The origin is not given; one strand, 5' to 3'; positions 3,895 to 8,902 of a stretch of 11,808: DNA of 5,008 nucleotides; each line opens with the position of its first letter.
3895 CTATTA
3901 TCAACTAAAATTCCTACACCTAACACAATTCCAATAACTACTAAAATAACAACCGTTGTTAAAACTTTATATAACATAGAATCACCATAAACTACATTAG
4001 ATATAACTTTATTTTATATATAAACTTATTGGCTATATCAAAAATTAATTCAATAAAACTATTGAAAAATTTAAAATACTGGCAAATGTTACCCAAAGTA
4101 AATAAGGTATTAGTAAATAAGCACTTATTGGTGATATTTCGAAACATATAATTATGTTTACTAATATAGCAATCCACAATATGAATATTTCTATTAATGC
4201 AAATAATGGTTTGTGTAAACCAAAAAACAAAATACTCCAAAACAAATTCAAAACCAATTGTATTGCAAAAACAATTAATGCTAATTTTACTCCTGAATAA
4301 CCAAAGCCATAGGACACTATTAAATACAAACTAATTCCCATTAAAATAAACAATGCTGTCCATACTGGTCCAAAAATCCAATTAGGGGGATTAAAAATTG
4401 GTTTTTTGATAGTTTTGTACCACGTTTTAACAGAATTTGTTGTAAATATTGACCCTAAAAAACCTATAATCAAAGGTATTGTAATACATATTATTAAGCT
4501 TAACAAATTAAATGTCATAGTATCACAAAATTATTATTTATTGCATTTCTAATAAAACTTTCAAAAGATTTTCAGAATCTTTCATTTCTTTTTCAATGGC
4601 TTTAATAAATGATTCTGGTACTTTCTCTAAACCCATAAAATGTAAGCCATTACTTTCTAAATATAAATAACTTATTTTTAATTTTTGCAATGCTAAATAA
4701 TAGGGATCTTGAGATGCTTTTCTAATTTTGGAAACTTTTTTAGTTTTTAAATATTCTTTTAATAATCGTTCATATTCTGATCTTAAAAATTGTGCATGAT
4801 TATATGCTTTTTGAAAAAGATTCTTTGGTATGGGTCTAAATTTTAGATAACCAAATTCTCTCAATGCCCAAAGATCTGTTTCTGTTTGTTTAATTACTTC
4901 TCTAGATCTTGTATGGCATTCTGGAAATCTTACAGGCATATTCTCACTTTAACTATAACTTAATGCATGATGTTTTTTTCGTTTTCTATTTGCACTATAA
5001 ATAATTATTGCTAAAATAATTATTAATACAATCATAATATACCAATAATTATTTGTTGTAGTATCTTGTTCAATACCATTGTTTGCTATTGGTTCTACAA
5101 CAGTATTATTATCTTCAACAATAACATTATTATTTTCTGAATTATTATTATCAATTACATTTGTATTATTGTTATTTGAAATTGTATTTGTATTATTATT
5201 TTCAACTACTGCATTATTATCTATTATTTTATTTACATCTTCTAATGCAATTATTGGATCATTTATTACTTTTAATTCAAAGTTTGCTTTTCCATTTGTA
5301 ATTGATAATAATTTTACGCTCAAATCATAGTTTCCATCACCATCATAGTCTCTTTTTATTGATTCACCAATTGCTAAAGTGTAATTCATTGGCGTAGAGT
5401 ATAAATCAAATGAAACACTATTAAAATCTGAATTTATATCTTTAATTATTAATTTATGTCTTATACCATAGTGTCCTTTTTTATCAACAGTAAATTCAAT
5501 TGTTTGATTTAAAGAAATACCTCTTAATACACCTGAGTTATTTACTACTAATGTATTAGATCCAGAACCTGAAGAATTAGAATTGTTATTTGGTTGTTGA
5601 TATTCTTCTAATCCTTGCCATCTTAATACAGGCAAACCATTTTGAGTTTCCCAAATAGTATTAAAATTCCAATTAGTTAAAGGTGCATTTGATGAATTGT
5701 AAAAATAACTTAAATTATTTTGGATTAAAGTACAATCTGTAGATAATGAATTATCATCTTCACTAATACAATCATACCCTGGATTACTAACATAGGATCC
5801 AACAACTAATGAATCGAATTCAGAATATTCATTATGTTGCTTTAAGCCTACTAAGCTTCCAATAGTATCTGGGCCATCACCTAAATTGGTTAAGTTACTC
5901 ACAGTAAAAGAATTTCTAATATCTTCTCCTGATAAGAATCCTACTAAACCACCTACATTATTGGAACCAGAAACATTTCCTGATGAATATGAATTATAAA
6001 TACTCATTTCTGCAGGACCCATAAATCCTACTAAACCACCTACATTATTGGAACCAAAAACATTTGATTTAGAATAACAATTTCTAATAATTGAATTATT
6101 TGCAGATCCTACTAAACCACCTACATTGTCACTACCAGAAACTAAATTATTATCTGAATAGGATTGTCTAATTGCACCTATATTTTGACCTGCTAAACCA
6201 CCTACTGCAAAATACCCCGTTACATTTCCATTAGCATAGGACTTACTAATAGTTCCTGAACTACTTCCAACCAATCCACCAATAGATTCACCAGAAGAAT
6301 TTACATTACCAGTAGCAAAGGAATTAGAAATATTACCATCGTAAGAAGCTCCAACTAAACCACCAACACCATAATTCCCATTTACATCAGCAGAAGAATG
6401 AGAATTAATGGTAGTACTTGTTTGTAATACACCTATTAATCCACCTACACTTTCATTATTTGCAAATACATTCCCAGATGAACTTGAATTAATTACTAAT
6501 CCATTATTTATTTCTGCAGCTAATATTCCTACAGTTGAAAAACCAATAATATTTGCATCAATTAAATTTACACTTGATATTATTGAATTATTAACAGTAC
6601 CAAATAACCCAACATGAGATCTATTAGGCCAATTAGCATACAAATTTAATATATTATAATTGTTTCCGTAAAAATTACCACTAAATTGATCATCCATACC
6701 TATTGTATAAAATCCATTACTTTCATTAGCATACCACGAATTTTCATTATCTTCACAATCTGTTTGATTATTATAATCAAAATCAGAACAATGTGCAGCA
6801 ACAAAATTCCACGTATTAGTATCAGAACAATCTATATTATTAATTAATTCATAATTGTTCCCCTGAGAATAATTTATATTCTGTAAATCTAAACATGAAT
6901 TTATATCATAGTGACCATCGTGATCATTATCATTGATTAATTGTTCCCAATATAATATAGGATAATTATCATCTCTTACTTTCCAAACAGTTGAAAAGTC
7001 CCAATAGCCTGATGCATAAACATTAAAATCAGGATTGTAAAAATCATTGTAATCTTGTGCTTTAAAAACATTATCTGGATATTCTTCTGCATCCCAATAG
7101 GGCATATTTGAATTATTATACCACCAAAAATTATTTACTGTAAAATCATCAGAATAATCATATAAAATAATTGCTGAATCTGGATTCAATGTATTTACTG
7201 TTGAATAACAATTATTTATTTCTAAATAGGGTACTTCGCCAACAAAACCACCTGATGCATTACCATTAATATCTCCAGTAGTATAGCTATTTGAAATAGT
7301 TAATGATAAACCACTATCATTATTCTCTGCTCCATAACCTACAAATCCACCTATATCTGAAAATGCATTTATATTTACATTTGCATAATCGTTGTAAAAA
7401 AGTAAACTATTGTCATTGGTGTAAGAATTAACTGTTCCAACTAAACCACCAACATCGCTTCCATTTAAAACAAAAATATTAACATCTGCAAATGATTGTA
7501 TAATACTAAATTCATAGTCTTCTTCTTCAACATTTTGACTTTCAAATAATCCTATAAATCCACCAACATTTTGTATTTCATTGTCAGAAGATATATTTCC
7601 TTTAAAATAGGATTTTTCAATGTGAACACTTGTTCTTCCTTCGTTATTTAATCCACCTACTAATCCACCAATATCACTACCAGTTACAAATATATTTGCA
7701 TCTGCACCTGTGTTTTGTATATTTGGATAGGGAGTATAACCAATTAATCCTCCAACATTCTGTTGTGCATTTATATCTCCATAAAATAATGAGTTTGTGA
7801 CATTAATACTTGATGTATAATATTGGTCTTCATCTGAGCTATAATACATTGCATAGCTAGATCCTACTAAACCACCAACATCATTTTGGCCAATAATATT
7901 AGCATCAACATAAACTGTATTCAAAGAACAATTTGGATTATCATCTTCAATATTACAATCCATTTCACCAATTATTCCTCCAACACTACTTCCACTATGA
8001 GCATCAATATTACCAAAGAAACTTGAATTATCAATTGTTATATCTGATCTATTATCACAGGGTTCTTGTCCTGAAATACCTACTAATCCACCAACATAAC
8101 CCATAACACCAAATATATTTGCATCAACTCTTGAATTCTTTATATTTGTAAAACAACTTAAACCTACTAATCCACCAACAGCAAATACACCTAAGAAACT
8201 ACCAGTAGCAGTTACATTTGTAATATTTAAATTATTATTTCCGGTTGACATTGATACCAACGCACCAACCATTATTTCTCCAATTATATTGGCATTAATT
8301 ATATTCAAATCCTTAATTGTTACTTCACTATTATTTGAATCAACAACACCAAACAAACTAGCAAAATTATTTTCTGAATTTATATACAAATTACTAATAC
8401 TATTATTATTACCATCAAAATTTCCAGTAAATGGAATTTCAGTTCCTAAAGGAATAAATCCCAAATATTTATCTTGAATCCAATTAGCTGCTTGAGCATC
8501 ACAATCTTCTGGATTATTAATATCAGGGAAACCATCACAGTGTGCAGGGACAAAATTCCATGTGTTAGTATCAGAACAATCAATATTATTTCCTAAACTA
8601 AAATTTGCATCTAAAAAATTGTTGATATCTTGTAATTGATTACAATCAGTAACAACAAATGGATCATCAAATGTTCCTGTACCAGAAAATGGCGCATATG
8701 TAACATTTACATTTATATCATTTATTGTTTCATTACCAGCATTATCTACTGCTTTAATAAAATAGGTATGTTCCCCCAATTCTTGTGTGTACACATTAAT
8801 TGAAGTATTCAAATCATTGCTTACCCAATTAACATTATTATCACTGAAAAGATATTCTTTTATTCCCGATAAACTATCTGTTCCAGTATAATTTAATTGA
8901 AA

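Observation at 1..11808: Co-oriented envelope island: adhesin - orphan - TspO - tethered serpin - ABC-2 exporter - SdpI-like - GNAT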

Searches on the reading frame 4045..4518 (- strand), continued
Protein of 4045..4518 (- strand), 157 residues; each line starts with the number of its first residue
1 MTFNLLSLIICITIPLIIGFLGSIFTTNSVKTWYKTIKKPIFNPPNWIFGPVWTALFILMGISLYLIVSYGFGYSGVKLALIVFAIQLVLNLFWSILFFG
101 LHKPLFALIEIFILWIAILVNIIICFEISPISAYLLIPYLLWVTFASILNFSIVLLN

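Call 86: search_solved_structures(query=window:4045-4518:-, max_evalue=0.00001, show_alignments=1)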
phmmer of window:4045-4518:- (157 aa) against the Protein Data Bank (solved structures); distinct sequences matched with E-value up to 0.00001: 8.
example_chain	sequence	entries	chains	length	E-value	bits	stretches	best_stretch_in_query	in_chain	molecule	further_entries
2mgy_A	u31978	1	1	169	2.6e-21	79.5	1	13-153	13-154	Translocator protein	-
8e7x_A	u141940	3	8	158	3.1e-21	79.3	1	31-157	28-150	Tryptophan-rich sensory protein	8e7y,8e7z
2n02_A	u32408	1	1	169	1e-20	77.6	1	13-153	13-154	Translocator protein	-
4uc3_A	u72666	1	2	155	1.2e-20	77.4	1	31-157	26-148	TRANSLOCATOR PROTEIN TSPO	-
4uc2_A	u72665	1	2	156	4.4e-20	75.6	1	31-157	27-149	TRANSLOCATOR PROTEIN TSPO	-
4uc1_A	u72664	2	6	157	9.2e-20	74.5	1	31-157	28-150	Translocator protein TspO | Tryptophan-rich sensory protein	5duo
8e7w_A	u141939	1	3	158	9.5e-20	74.5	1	31-157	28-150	Tryptophan-rich sensory protein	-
4ryi_A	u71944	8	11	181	2.4e-12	50.4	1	19-157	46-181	Integral membrane protein | Tryptophan-rich protein TspO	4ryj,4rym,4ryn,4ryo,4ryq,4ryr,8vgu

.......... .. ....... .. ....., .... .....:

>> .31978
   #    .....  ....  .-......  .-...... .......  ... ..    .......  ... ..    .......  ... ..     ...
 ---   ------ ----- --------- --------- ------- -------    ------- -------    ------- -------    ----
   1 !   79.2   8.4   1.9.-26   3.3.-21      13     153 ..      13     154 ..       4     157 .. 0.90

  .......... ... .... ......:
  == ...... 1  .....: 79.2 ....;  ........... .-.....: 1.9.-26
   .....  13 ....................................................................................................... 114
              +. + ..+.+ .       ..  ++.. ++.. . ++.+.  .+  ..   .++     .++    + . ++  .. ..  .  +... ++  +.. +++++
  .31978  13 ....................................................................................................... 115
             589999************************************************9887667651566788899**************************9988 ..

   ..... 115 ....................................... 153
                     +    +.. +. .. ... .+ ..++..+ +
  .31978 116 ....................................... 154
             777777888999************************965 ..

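Call 90: search_protein_families(library=padloc, proteins=[window:4045-4518:-], max_evalue=0.001)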
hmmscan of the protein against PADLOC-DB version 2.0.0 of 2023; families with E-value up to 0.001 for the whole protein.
window:4045-4518:- (157 aa): 0 families

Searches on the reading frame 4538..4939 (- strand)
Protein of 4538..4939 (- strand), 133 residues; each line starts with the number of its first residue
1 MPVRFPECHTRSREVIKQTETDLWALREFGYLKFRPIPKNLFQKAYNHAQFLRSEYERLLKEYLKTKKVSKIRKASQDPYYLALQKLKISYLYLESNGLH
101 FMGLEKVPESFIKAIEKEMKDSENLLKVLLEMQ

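Call 8: search_protein_families(library=pfam, proteins=[window:4538-4939:-], max_evalue=0.01)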
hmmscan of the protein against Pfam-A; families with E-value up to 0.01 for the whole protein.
window:4538-4939:- (133 aa): 0 families

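Call 10: find_encoding_contigs(protein=window:4538-4939:-, flank=10000, max_places=10)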
Protein window:4538-4939:- (133 aa): 2 contigs read that carry it; 2 places shown.
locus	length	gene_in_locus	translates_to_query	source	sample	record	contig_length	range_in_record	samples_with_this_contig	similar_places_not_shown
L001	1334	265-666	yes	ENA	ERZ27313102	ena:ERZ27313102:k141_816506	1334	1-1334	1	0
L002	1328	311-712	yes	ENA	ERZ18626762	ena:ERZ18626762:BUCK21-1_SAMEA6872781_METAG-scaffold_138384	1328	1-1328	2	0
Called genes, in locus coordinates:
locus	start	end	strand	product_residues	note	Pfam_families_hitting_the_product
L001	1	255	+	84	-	?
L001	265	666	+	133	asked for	-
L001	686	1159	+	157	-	PF03073:TspO_MBR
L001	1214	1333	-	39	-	?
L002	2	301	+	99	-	?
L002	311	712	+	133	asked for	-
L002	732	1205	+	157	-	PF03073:TspO_MBR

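Call 11: find_homologous_proteins(query=window:4538-4939:-, max_evalue=0.001)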
Query window:4538-4939:- (133 aa): 1 proteins with E <= 0.001 among 20 candidates.
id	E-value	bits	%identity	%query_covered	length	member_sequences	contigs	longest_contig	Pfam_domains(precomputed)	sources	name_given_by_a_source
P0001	1.8e-80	285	100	100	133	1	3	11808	-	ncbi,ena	-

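Call 12: search_protein_families(library=ncbifam, proteins=[window:4538-4939:-], max_evalue=0.01)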
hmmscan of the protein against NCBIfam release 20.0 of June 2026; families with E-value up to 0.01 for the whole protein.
window:4538-4939:- (133 aa): 0 families

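Call 27: search_protein_representatives(protein=window:4538-4939:-)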
Query: 133 residues. Proteins with E-value up to 0.001 (for the whole library): 1; up to 1e-10: 1; up to 1e-30: 1. The best 1 are listed.
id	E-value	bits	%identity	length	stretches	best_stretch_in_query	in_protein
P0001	5.7e-81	285.3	100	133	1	1-133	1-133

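Call 60: list_cluster_members(proteins=[P0001, P0002, P0122, P0003, P0004, P0136, P0016, P0017])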
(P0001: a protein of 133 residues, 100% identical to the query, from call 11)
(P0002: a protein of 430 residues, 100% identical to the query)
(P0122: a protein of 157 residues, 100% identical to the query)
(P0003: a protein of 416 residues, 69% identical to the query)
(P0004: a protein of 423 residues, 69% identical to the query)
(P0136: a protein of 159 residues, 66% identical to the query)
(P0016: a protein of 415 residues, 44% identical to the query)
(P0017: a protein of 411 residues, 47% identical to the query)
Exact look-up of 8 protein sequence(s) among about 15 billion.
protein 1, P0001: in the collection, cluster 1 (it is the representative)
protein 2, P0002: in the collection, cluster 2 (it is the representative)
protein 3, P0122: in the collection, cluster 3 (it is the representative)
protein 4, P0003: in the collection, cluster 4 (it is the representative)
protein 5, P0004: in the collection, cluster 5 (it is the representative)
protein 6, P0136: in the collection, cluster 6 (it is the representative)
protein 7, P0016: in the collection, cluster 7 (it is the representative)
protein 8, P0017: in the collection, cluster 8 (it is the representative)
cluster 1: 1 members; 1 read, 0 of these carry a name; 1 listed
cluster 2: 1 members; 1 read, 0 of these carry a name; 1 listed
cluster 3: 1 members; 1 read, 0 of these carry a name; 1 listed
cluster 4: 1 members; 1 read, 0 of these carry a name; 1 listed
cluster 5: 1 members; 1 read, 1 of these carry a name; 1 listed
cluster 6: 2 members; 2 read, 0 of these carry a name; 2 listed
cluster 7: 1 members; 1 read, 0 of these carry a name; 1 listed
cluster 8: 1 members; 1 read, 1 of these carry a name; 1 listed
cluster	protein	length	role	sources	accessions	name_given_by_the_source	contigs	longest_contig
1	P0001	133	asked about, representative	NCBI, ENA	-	-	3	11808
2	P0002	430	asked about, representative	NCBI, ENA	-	-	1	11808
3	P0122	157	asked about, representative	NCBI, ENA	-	-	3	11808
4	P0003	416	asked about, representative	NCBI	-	-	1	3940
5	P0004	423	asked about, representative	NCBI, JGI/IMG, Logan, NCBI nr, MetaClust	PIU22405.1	MAG: hypothetical protein COT14_01465 [Candidatus Diapherotrites archaeon ... | \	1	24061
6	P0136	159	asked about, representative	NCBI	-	-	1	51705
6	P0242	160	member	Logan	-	-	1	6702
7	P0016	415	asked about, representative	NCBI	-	-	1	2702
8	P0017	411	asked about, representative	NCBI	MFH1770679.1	MAG: serpin family protein [archaeon]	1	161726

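Call 61: predict_structure(protein=window:4538-4939:-)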
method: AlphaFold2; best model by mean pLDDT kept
length: 133 residues; sequences in the alignment: 1
mean_pLDDT: 69.9   pTM: 0.57
mean pLDDT of the five models: 69.9, 68.7, 45.4, 42.8, 39.7
residues with pLDDT >= 90: 17; 70-90: 55; 50-70: 33; < 50: 28
segments of 3 or more residues with pLDDT < 50: 1-11, 13-16, 25-34
pLDDT, mean of each block of 10 residues (from residue 1): 36 48 48 56 84 91 74 67 88 75 63 85 89 78
secondary structure, 60 per line:
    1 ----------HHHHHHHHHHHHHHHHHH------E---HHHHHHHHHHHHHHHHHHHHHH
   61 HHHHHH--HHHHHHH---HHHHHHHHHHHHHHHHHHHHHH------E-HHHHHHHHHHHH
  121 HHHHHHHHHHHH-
elements in order: H11-28 H39-66 H69-75 H79-100 H109-132

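Call 64: fold_search(model_id=the predicted structure, library=pdb)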
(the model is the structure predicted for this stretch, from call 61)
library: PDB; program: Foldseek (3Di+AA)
matches with E <= 10: 150; with E <= 0.001: 0
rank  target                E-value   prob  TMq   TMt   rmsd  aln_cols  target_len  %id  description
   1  9cpb_6P               4.4e-01  0.15  0.28  0.23  15.4       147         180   14  Atomic model of bovine Fallopian tube cilia doublet microtubule (48-nm periodicity) (released 2024-10-30)
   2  1szi                  8.6e-01  0.30  0.35  0.25  16.8       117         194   12  Crystal Structure of the C-terminus of TIP47 (released 2004-07-27)
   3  2e9x_A                9.2e-01  0.11  0.25  0.23  13.8       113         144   12  The crystal structure of human GINS core complex (released 2007-04-10)
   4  9cpb_6W               9.2e-01  0.10  0.27  0.19  15.3       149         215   15  Atomic model of bovine Fallopian tube cilia doublet microtubule (48-nm periodicity) (released 2024-10-30)
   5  9h4c                  1.2e+00  0.16  0.31  0.38  12.7       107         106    7  Crystal structure of the diheme 4D2 (mutant T19D) with bound Fe(III) mesoporphyrin IX (released 2025-12-03)
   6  5jsn_B                1.3e+00  0.15  0.27  0.30  10.2       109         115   17  Bcl2-inhibitor complex (released 2016-11-16)
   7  9fqr_FQ               1.3e+00  0.11  0.30  0.22  19.1       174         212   18  96-nm repeat of axonemal doublet microtubules from bovine sperm (released 2025-03-26)
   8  6e6a_A                1.4e+00  0.15  0.30  0.25   6.6        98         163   17  Triclinic crystal form of IncA G144A point mutant (released 2019-07-10)
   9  9rgz_B                1.6e+00  0.57  0.49  0.64   4.0        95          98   14  X-ray crystal structure of a de novo designed single-chain antiparallel 3-helix coiled-coil bundle, sc-apCC3-CW-2NTT (released 2025-09-03)
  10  9rgw_B                1.7e+00  0.41  0.45  0.55   4.0        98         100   16  X-ray crystal structure of a de novo designed single-chain antiparallel 3-helix coiled-coil bundle, sc-apCC3-CW2 (released 2025-09-03)
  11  3a7m_A                1.7e+00  0.12  0.26  0.29   8.7        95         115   20  Structure of FliT, the flagellar type III chaperone for FliD (released 2010-04-28)
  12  2oku_B                1.8e+00  0.41  0.47  0.52   9.4       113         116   13  The crystal structure of the acyl-CoA dehydrogenase family protein from Porphyromonas gingivalis (released 2007-02-20)
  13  9rgz_A                1.8e+00  0.38  0.45  0.56   3.8        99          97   13  X-ray crystal structure of a de novo designed single-chain antiparallel 3-helix coiled-coil bundle, sc-apCC3-CW-2NTT (released 2025-09-03)
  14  5j0l_D                1.9e+00  0.18  0.34  0.37   7.2       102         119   11  De novo design of protein homo-oligomers with modular hydrogen bond network-mediated specificity (released 2016-07-06)
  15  5j0l_F                2.2e+00  0.35  0.40  0.47   5.4        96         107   17  De novo design of protein homo-oligomers with modular hydrogen bond network-mediated specificity (released 2016-07-06)
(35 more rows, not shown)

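Call 90: search_protein_families(library=padloc, proteins=[window:4538-4939:-], max_evalue=0.001)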
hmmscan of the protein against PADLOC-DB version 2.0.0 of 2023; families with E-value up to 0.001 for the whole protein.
window:4538-4939:- (133 aa): 0 families

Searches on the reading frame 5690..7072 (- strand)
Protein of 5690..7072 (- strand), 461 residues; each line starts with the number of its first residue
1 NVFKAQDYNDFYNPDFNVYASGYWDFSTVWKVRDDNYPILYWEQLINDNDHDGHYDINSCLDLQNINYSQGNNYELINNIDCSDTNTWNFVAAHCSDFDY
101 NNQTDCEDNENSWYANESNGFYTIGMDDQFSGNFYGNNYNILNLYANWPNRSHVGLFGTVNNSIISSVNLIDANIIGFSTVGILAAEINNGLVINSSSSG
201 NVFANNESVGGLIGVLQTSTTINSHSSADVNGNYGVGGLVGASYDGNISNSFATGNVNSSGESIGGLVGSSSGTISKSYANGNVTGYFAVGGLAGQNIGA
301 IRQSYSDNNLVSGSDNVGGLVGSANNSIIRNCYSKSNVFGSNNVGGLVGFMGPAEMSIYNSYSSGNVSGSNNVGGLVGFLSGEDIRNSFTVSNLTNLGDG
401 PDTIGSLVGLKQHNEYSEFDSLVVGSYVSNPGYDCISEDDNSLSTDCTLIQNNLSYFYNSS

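Call 77: search_protein_families(library=pfam, proteins=[window:5690-7072:-], max_evalue=0.05)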
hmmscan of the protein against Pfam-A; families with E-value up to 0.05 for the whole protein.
window:5690-7072:- (461 aa): 2 families
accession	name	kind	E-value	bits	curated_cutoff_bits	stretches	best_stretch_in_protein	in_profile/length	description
PF07581.17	Glug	-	3.6e-23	80.7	20.5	4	232-258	1-28/28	The GLUG motif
PF05342.19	Peptidase_M26_N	-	0.015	15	27.7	1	127-195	180-244/250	M26 IgA1-specific Metallo-endopeptidase N-terminal region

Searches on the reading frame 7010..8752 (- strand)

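Call 77: search_protein_families(library=pfam, proteins=[window:7010-8752:-], max_evalue=0.05)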
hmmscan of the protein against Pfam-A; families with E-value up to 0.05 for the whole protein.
window:7010-8752:- (581 aa): 1 family
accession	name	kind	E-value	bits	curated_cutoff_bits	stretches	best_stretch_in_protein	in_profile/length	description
PF07581.17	Glug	-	5e-13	49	20.5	0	190-213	3-27/28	The GLUG motif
